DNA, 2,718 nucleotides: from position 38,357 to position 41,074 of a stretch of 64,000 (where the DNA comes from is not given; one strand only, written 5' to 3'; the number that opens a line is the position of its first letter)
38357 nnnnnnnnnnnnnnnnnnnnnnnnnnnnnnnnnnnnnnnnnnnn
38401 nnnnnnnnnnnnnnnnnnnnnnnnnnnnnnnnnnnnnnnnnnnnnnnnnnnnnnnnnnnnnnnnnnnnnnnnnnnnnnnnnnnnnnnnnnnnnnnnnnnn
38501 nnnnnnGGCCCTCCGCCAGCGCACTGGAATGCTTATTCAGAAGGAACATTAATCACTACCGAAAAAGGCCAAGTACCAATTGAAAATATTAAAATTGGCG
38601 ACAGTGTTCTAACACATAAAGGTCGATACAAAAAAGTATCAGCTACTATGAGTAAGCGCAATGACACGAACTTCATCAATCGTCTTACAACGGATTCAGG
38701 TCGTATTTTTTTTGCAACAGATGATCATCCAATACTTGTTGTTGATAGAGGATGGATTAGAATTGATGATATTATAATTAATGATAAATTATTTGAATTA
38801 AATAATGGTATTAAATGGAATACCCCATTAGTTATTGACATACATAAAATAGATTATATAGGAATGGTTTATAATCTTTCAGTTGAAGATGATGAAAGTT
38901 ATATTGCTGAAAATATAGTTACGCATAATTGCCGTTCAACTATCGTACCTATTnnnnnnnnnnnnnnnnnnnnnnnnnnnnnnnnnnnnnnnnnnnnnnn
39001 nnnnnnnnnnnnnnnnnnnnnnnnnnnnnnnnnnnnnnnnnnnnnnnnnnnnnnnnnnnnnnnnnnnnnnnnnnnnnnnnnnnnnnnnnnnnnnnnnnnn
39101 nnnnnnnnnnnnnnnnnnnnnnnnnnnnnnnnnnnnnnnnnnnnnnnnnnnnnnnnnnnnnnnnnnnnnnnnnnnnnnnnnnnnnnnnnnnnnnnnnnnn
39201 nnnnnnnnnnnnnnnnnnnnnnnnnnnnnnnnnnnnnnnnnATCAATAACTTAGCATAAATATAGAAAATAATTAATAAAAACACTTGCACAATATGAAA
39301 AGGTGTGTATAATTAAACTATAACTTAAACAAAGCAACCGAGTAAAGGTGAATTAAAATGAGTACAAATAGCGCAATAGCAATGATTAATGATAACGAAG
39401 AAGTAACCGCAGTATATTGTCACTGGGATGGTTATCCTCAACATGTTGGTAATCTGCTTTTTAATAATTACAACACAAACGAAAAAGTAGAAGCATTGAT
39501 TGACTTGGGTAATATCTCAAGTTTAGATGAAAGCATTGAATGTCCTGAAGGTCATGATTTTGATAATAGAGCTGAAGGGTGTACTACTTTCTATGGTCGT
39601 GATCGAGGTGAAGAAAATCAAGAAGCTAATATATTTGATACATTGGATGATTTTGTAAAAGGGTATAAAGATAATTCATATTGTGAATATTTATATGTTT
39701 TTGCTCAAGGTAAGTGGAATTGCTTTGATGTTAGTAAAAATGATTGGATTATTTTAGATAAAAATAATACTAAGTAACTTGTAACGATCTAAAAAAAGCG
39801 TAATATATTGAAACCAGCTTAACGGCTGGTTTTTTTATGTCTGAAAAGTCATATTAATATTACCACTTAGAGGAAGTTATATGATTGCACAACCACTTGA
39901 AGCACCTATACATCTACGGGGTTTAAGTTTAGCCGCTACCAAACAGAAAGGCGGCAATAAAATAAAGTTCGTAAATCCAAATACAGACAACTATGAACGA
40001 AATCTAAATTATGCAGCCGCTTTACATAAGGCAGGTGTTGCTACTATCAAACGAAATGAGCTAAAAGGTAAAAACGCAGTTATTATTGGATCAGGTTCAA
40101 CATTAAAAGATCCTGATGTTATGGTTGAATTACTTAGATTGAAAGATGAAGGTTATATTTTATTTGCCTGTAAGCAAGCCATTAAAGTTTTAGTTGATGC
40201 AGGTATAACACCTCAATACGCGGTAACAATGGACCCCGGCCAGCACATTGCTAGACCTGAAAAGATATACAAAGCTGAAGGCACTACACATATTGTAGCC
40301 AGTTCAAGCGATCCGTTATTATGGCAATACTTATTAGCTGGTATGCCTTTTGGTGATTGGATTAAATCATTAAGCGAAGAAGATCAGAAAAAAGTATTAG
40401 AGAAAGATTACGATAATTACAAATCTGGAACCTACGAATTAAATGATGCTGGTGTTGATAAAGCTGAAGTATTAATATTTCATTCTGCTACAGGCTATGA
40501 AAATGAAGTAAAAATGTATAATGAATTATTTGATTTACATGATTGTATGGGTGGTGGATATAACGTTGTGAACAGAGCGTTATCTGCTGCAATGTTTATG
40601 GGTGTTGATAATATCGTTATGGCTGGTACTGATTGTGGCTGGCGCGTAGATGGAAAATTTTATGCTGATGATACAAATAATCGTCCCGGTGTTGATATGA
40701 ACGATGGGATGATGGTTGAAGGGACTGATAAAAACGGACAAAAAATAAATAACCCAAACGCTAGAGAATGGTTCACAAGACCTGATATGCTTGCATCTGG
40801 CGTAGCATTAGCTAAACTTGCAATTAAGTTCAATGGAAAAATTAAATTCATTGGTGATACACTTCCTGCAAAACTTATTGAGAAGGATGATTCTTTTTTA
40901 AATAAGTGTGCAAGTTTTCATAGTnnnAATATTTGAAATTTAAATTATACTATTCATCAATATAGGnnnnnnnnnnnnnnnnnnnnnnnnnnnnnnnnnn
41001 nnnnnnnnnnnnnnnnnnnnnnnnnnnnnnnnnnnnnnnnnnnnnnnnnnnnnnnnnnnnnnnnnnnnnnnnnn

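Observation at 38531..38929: Mini-intein splitting the conserved C-terminal motif of the Mu F / SPP1 gp7-like head morphogenesis protein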

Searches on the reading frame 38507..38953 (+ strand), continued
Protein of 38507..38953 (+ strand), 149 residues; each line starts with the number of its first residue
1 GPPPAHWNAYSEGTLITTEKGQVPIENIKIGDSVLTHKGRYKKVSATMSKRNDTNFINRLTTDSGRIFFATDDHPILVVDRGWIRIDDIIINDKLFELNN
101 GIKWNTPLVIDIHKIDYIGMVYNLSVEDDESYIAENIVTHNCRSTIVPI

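Call 80: get_annotated_region(hit=H3, flank=1500)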
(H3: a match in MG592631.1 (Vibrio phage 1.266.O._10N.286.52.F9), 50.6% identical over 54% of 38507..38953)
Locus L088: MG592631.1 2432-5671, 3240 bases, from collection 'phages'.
description: Vibrio phage 1.266.O._10N.286.52.F9, partial genome.
organism: Vibrio phage 1.266.O._10N.286.52.F9 (NCBI taxid 1881239)
taxonomy: Viruses; Duplodnaviria; Heunggongvirae; Uroviricota; Caudoviricetes
host: Vibrio breoganii; source: iron chloride precipitation of 0.2um-filtered seawater, resuspended in oxalate solution; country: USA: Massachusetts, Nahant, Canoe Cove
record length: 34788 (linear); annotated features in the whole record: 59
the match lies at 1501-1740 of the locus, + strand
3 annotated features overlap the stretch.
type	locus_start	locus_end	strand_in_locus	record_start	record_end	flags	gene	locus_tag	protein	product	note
CDS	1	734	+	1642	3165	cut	-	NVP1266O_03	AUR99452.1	coil containing protein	NVP1266O_03; aclame_best_match:protein:vir:95014; tara_best_match:OM-RGC.v1.002131365; cvp_best_match:RF_PEP_375267253; ...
CDS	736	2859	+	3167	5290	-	-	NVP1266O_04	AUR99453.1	hint domain protein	NVP1266O_04; InterPro:IPR003586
CDS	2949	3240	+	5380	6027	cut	-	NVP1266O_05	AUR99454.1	coil containing protein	NVP1266O_05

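Call 81: get_annotated_region(hit=H4, flank=1500)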
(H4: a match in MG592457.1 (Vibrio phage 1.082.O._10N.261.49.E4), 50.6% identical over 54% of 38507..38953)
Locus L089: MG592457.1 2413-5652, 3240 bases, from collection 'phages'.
description: Vibrio phage 1.082.O._10N.261.49.E4, partial genome.
organism: Vibrio phage 1.082.O._10N.261.49.E4 (NCBI taxid 1881192)
taxonomy: Viruses; Duplodnaviria; Heunggongvirae; Uroviricota; Caudoviricetes
host: Vibrio breoganii; source: iron chloride precipitation of 0.2um-filtered seawater, resuspended in oxalate solution; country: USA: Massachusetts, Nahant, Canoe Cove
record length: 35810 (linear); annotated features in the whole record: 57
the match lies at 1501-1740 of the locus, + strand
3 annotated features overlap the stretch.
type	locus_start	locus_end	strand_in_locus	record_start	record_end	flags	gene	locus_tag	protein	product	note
CDS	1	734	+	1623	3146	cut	-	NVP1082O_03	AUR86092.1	coil containing protein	NVP1082O_03; aclame_best_match:protein:vir:95014; tara_best_match:OM-RGC.v1.002131365; cvp_best_match:RF_PEP_375267253; ...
CDS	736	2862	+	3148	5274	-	-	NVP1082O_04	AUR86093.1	coil containing protein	NVP1082O_04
CDS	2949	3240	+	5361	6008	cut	-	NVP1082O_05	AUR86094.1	coil containing protein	NVP1082O_05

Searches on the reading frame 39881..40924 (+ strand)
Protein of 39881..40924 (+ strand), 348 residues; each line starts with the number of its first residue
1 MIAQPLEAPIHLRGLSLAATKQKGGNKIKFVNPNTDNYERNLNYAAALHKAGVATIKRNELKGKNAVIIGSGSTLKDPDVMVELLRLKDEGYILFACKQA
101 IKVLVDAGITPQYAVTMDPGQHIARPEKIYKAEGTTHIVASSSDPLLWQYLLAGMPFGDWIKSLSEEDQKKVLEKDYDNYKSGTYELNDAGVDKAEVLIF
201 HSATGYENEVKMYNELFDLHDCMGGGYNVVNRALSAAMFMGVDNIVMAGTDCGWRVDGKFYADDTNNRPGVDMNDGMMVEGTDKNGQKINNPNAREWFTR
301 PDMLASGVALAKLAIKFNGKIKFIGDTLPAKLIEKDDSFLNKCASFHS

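Call 11: search_protein_families(library=pfam, proteins=[window:39881-40924:+], max_evalue=0.01)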
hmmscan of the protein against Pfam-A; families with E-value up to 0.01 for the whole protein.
window:39881-40924:+ (348 aa): 1 family
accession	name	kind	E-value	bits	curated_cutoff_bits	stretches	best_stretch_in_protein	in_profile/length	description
PF01973.23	MptE-like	-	2.6e-17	63.5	34.6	2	51-139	13-99/171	6-hydroxymethylpterin diphosphokinase MptE-like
